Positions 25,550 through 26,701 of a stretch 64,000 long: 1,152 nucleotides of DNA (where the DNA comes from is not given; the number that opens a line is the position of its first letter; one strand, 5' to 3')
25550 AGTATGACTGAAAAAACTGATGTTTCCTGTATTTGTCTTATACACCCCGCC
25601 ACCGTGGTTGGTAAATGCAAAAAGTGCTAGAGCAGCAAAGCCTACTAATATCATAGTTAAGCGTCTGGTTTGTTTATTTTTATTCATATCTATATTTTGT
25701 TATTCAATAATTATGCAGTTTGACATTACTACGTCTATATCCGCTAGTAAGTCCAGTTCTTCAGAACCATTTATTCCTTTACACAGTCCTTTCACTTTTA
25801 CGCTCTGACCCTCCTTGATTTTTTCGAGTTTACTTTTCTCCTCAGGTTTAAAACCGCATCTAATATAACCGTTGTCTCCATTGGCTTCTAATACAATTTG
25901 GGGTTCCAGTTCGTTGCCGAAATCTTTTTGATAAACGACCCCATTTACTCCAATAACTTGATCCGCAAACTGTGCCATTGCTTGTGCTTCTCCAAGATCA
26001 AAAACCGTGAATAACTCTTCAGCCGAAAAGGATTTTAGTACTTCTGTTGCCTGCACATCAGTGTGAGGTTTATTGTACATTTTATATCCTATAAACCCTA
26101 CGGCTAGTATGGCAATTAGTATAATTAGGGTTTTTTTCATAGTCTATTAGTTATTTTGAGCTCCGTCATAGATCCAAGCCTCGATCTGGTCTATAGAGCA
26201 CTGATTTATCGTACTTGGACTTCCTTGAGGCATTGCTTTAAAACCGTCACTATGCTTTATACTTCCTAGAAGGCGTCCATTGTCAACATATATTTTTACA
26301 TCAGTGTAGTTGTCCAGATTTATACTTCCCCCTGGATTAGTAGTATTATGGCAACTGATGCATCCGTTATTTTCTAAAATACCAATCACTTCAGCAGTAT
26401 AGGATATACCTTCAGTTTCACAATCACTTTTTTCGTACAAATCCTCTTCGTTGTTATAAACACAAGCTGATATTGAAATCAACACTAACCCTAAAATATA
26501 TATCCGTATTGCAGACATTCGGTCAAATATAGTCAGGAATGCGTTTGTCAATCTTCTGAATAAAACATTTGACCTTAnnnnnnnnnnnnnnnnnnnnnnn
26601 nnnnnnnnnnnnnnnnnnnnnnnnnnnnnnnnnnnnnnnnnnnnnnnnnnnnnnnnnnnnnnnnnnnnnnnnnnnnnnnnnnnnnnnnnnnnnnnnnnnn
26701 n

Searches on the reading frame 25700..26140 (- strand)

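Call 61: search_protein_families(library=pfam, proteins=[window:25700-26140:-], max_evalue=1)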
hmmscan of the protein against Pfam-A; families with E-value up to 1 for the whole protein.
window:25700-26140:- (146 aa): 4 families
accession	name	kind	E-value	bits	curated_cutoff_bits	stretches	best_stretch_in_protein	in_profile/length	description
PF12869.13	tRNA_anti-like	-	2.4e-15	56.8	23.5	1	5-124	10-136/146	tRNA_anti-like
PF01336.31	tRNA_anti-codon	-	0.048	14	27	1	81-121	17-58/75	OB-fold nucleic acid binding domain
PF12669.12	FeoB_associated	-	0.099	13.4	27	1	5-24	4-23/44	FeoB-associated Cys-rich membrane protein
PF05961.16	Chordopox_A13L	-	0.15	12.8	24.1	1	4-30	5-31/69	Chordopoxvirus A13L protein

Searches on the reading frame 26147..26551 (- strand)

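Call 61: search_protein_families(library=pfam, proteins=[window:26147-26551:-], max_evalue=1)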
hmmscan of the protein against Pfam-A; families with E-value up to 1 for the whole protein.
window:26147-26551:- (134 aa): 3 families
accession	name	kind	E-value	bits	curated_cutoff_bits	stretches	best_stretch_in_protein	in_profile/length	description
PF13442.11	Cytochrome_CBB3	-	0.0012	19.5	27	1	62-127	12-68/68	Cytochrome C oxidase, cbb3-type, subunit III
PF07635.16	PSCyt1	-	0.02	15.9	22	1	64-108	1-56/59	Planctomycete cytochrome C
PF07627.16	PSCyt3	-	0.13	13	27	1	55-84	62-90/98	Protein of unknown function (DUF1588)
